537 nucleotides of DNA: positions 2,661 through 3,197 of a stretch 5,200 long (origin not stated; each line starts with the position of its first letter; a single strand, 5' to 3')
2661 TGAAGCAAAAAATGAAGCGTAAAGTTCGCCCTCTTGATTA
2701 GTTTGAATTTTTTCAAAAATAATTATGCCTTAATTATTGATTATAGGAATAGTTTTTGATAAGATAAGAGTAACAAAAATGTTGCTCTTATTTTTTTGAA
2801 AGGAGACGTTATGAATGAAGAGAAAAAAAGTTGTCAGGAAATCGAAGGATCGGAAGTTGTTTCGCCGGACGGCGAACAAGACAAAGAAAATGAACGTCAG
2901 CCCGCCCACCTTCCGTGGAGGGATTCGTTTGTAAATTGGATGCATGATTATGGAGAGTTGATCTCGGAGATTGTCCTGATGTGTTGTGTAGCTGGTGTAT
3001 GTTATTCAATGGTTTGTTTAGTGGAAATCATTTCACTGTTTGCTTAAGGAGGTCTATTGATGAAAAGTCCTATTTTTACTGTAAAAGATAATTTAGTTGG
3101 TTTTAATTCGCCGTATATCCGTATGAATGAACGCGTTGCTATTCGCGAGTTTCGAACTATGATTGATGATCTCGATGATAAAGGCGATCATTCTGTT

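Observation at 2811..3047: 78-aa tail-anchored Cys-rich membrane protein: candidate single-gene lysis (MS2 L-like architecture) or other membrane-acting accessory protein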

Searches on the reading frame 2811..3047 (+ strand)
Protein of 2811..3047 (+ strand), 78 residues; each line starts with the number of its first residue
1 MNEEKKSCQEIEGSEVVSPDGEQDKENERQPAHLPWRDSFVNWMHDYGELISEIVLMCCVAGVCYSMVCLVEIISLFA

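Call 3: search_protein_families(library=pfam, proteins=[window:2811-3047:+], max_evalue=1)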
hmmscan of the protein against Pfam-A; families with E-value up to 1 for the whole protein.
window:2811-3047:+ (78 aa): 1 family
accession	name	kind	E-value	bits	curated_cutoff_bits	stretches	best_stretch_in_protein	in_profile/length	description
PF09405.15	Btz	-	0.066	13.9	22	1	12-46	22-54/131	CASC3/Barentsz eIF4AIII binding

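Call 4: search_protein_families(library=phrogs, proteins=[window:2811-3047:+], max_evalue=1)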
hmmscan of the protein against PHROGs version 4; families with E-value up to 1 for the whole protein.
window:2811-3047:+ (78 aa): 1 family
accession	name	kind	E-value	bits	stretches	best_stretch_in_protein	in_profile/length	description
phrog_29792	-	unknown function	0.17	12.8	1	28-77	9-58/75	-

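Call 8: find_homologous_proteins(query=window:2811-3047:+, max_evalue=10)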
Query window:2811-3047:+ (78 aa): 69 proteins with E <= 10 among 69 candidates.
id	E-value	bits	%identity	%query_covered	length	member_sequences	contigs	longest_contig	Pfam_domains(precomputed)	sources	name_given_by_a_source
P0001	3.6e-47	175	100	100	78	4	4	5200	-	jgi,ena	jgi:hypothetical protein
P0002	4.1e-42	159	92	100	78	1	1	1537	-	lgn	-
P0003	6.4e-41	155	87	100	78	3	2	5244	-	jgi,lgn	jgi:hypothetical protein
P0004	1.3e-39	151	86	100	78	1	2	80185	-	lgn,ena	-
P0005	6.2e-39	149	85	100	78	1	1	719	-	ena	-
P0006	7.2e-39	149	86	100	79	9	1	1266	-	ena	-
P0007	1.9e-38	147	82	100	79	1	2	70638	-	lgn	-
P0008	2.0e-38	147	83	100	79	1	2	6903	-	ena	-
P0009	4.9e-38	146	82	100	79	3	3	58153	-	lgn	-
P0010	5.4e-38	146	83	100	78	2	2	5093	-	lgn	-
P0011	5.8e-38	146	85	100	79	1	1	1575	-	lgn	-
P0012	7.9e-38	145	83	100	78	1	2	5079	-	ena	-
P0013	9.5e-38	145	81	100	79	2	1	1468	-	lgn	-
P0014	1.4e-37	144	81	100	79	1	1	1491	-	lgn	-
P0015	1.7e-37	144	86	100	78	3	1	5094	-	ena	-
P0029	8.7e-34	132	74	100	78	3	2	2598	-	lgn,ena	-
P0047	4.6e-31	124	73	100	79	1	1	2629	-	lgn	-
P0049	1.5e-30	122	76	100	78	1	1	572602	-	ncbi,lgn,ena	-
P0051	1.9e-30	122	71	100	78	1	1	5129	-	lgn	-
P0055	1.0e-29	119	69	100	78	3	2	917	-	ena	-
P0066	2.3e-25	106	65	100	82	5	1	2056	-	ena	-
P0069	4.3e-24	101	66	100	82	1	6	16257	-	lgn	-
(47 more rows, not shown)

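Call 11: find_related_loci(query=A1, collection=viral_contigs, flank=3000)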
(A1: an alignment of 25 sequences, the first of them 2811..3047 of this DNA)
Query A1 (78 aa) in viral_contigs; peptide patterns used: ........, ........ (x = any residue, [..] = any of these).
15 stretches matched a pattern; 2 encode a relative of the query (tblastn E <= 1e-3); 2 distinct loci.
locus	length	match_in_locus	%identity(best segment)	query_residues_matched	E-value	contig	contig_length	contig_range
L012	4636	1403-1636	83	1-78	1e-44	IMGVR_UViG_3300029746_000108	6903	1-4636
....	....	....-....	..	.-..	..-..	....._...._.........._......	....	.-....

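Call 12: find_related_loci(query=A1, collection=genome_contigs, flank=6000)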
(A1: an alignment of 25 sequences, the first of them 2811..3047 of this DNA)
Query A1 (78 aa) in genome_contigs; peptide patterns used: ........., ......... (x = any residue, [..] = any of these).
6 stretches matched a pattern, but none encodes a relative of the query by tblastn (E <= 1e-3).

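Call 13: find_related_loci(query=A1, collection=metagenome_contigs, flank=3000)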
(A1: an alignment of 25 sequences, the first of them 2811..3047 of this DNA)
Query A1 (78 aa) in metagenome_contigs; peptide patterns used: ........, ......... (x = any residue, [..] = any of these).
78 stretches matched a pattern; 5 encode a relative of the query (tblastn E <= 1e-3); 5 distinct loci.
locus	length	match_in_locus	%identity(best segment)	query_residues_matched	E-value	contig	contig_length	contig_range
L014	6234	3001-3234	83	1-78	2e-44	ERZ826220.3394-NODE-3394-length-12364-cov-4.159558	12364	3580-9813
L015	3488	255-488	78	1-78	5e-40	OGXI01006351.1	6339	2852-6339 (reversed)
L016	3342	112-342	77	1-77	7e-39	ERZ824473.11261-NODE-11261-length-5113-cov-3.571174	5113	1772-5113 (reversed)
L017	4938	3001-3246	73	1-78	3e-35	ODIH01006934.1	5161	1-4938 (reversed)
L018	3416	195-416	77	1-74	5e-35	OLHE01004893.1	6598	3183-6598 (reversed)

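Call 14: find_encoding_contigs(protein=P0049, flank=8000, max_places=3)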
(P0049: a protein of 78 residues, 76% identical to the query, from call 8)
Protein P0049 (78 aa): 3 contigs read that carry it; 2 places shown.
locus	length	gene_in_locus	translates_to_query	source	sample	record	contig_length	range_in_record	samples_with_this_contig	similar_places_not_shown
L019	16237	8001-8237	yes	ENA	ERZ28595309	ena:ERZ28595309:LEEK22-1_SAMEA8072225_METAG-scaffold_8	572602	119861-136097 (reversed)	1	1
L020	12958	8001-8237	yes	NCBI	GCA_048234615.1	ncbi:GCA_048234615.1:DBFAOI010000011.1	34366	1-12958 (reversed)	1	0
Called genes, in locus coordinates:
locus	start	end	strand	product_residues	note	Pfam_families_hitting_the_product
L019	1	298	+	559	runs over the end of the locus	PF07581:Glug (faint)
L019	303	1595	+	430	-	PF01053:Cys_Met_Meta_PP, PF06838:Met_gamma_lyase, PF01212:Beta_elim_lyase (weak)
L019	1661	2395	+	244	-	PF09335:VTT_dom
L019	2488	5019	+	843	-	PF12051:DUF3533 (weak), PF12698:ABC2_membrane_3, PF01061:ABC2_membrane (weak)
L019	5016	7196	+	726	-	PF12051:DUF3533 (weak), PF12698:ABC2_membrane_3, PF01061:ABC2_membrane (weak)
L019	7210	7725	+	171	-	PF01476:LysM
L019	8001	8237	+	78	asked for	-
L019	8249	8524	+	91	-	PF20577:Phage_ORF5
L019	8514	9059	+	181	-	PF09675:Chlamy_scaf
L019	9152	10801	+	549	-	PF02305:Phage_F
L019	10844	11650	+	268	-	-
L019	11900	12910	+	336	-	PF23343:REP_ORF2-G2P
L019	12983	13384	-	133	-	PF16146:DUF4854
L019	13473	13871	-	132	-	PF13648:Lipocalin_4 (weak)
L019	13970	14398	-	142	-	PF03652:RuvX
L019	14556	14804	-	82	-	PF06135:IreB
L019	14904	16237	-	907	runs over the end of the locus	PF01411:tRNA-synt_2c, PF07973:tRNA_SAD, PF02272:DHHA1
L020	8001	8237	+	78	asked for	-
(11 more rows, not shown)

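Call 15: find_encoding_contigs(protein=P0069, flank=3000, max_places=2)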
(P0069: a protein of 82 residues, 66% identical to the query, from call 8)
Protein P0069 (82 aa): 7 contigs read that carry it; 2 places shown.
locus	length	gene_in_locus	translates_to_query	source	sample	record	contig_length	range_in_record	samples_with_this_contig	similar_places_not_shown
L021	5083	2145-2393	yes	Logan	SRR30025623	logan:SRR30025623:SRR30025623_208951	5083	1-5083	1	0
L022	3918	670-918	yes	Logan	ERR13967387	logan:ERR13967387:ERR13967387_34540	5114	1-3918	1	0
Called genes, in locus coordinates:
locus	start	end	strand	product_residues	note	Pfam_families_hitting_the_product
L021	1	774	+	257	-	?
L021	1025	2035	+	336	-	PF23343:REP_ORF2-G2P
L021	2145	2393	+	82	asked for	-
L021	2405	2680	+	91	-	PF20577:Phage_ORF5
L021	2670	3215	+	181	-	PF09675:Chlamy_scaf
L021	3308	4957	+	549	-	PF02305:Phage_F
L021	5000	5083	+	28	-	?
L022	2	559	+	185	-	?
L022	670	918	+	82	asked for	-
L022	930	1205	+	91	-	PF20577:Phage_ORF5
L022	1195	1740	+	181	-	PF09675:Chlamy_scaf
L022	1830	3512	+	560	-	PF02305:Phage_F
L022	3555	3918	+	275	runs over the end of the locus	-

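Call 16: find_encoding_contigs(protein=P0066, flank=3000, max_places=2)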
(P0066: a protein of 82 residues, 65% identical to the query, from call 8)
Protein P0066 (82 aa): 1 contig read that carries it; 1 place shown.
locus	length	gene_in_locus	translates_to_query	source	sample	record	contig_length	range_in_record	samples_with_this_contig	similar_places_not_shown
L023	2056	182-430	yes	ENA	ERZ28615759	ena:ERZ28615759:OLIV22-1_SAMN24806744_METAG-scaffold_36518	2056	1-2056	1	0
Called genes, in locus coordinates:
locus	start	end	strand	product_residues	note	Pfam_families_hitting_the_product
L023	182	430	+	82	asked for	-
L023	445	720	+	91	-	PF20577:Phage_ORF5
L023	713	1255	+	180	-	PF09675:Chlamy_scaf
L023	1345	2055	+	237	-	?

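Call 17: find_encoding_contigs(protein=P0055, flank=3000, max_places=2)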
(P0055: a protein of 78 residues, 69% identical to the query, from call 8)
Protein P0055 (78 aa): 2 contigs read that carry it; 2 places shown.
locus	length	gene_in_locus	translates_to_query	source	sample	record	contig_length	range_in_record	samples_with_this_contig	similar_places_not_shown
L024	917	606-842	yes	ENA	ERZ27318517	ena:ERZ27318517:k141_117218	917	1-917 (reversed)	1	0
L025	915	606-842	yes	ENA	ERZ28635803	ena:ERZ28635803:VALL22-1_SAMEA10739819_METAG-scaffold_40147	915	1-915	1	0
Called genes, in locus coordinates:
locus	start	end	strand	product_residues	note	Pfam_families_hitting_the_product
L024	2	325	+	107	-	?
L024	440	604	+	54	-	-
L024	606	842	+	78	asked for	-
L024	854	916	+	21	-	?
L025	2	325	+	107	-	?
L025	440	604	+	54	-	-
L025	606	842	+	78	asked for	-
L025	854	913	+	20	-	?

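Call 18: find_encoding_contigs(protein=P0051, flank=3000, max_places=2)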
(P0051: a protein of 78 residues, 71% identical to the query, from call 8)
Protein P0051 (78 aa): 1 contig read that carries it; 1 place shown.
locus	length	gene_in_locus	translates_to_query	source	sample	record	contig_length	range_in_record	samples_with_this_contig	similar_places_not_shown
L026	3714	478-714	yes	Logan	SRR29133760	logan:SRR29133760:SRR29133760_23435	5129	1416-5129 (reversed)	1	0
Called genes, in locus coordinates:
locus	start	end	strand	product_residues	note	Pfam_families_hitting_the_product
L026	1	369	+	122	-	?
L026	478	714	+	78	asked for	-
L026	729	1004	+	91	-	PF20577:Phage_ORF5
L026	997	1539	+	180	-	PF09675:Chlamy_scaf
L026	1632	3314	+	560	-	PF02305:Phage_F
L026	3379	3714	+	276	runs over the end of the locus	-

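Call 19: find_encoding_contigs(protein=P0029, flank=3000, max_places=2)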
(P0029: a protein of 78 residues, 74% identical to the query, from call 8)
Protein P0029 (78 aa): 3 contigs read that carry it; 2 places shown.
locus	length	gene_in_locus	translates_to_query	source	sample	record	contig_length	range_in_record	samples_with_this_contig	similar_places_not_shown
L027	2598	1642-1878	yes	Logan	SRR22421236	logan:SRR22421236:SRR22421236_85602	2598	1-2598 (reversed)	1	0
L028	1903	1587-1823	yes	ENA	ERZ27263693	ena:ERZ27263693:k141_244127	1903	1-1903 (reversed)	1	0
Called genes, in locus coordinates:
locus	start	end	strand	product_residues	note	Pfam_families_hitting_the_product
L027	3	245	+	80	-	?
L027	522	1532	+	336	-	PF23343:REP_ORF2-G2P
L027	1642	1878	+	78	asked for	-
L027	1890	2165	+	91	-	PF20577:Phage_ORF5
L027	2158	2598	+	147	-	?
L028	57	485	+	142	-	PF03652:RuvX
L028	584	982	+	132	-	PF13648:Lipocalin_4 (weak)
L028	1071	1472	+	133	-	PF16146:DUF4854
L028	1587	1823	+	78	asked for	-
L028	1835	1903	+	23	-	?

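Call 20: find_encoding_contigs(protein=P0047, flank=3000, max_places=2)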
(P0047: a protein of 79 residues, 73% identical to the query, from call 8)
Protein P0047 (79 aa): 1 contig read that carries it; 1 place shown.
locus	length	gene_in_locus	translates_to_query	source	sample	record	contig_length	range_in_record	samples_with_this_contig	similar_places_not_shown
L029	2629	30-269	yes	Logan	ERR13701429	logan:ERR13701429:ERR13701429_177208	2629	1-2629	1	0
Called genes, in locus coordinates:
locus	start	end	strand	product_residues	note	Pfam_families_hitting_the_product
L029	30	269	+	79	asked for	-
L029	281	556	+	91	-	PF20577:Phage_ORF5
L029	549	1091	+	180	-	PF09675:Chlamy_scaf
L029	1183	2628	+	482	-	?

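Call 37: find_related_loci(query=L019:303-1595:+, collection=genome_contigs, flank=10000)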
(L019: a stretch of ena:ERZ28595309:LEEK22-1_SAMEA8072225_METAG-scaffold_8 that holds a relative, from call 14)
Query L019:303-1595:+ (430 aa) in genome_contigs; peptide patterns used: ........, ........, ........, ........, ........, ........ (x = any residue, [..] = any of these).
600 stretches matched a pattern (row limit reached: there are more); 589 encode a relative of the query (tblastn E <= 1e-3); the best 80 are kept; 80 distinct loci.
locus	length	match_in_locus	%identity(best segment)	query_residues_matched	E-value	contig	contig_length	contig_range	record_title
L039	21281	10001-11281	83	1-427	0e+0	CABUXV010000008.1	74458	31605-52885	MAG TPA_asm: uncultured Eubacterium sp. isolate MGYG-HGUT-04481 genome assembly, contig: GUT_GENOME277044_8, whole genom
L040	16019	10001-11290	82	1-430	0e+0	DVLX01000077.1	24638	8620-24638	MAG TPA_asm: Candidatus Allocopromorpha excrementavium isolate CHK176-22527 CHK176__C157252_L24638_ERR3414571, whole gen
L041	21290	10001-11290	81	1-430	0e+0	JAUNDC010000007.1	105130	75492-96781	MAG: Bacillota bacterium isolate S22M_St_64 NODE_84_length_105130_cov_21.898853, whole genome shotgun sequence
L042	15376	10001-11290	80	1-430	0e+0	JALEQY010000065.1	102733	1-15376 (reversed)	MAG: Clostridiales bacterium isolate SUG255 k141_9771602, whole genome shotgun sequence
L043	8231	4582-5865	80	1-428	0e+0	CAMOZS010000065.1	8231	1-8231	MAG: uncultured Firmicutes bacterium isolate SRR873601_bin.129_metaWRAP_v1.3_MAG genome assembly, contig: NODE_28521_len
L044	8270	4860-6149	80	1-430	0e+0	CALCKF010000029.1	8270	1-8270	MAG TPA_asm: uncultured Eubacterium sp. isolate ERR1600725_bin.120_CONCOCT_v1.1_MAG genome assembly, contig: ERZ1309811.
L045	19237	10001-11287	79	2-430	0e+0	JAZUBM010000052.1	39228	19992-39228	MAG: Lentihominibacter sp. isolate T1900045317_YK20190006.MAGScoT_cleanbin_000023 SGB_6314_k141_303647, whole genome sho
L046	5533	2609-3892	80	1-428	0e+0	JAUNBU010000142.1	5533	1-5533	MAG: Bacillota bacterium isolate S1R_St_67 NODE_5539_length_5533_cov_7.881161, whole genome shotgun sequence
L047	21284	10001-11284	77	1-428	0e+0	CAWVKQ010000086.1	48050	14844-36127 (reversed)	MAG: Bacillota bacterium isolate metabat2_coassembly_bwa.740 MAG genome assembly, contig: k87_5799250, whole genome shot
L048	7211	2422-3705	77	1-428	0e+0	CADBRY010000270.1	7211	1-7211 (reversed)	MAG: uncultured Clostridiales bacterium isolate RUG14246 genome assembly, contig: RUG14246_asm_270, whole genome shotgun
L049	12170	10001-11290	78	1-430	0e+0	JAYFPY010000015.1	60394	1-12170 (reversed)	MAG: Eubacteriaceae bacterium isolate CA_144 c_CA_000000016208, whole genome shotgun sequence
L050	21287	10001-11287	77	2-430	0e+0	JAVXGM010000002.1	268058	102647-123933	MAG: Anaerovoracaceae bacterium isolate CGS5Y3-bin91 NODE_19_length_268058_cov_27.401298, whole genome shotgun sequence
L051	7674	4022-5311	77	1-430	0e+0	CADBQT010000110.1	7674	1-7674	MAG: uncultured Clostridiales bacterium isolate RUG14218 genome assembly, contig: RUG14218_asm_110, whole genome shotgun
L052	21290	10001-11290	78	1-430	0e+0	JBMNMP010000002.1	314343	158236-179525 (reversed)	MAG: Anaerovoracaceae bacterium isolate SBF912LR0HQ0203 contig_36621, whole genome shotgun sequence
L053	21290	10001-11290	95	1-430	0e+0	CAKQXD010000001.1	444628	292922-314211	MAG: uncultured Clostridia bacterium isolate REFINED_METABAT215_TOP10_CONTIGS_1500_ASSEMBLY_K77_MERGED__Hadza_MoBio_hadz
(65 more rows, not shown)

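Call 50: search_dna_similar(query=window:2811-3044:+, collection=phages, mode=protein, max_evalue=1, max_rows=15)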
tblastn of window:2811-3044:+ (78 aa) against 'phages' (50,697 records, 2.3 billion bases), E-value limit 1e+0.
No match.

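Call 58: search_protein_representatives(alignment_id=A1)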
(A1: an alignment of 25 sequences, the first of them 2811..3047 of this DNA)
Query: 25 sequences, 78 profile positions. Proteins with E-value up to 0.001 (for the whole library): 5; up to 1e-10: 3; up to 1e-30: 1. The best 5 are listed.
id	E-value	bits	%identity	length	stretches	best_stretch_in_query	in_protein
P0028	1.9e-43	162.4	-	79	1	1-78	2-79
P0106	1.3e-24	102.1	-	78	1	1-77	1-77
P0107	9.4e-11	57.7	-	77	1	1-76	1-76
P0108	3.2e-05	39.9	-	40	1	1-32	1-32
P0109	3.2e-04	36.7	-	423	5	38-71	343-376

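Call 59: predict_structure(alignment_id=A1)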
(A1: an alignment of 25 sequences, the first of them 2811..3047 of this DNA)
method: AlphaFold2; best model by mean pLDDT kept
length: 78 residues; sequences in the alignment: 25
mean_pLDDT: 70.9   pTM: 0.39
mean pLDDT of the five models: 70.9, 68.9, 68.6, 68.3, 67.5
residues with pLDDT >= 90: 23; 70-90: 21; 50-70: 15; < 50: 19
segments of 3 or more residues with pLDDT < 50: 7-10, 12-18
pLDDT, mean of each block of 10 residues (from residue 1): 47 46 51 71 81 91 94 90
secondary structure, 60 per line:
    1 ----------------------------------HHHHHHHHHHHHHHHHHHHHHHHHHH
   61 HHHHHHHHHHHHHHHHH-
elements in order: H35-77

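Call 79: search_protein_families(library=ncbifam, proteins=[window:2811-3047:+], max_evalue=1)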
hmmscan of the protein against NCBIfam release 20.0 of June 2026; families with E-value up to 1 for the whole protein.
window:2811-3047:+ (78 aa): 0 families

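Call 80: search_protein_families(library=padloc, proteins=[window:2811-3047:+], max_evalue=1)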
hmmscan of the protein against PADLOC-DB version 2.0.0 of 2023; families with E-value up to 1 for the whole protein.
window:2811-3047:+ (78 aa): 0 families

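Call 91: search_solved_structures(query=A1, max_evalue=1)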
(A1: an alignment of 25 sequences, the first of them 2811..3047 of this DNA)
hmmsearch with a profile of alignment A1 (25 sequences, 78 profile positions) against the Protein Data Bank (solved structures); distinct sequences matched with E-value up to 1: 0.
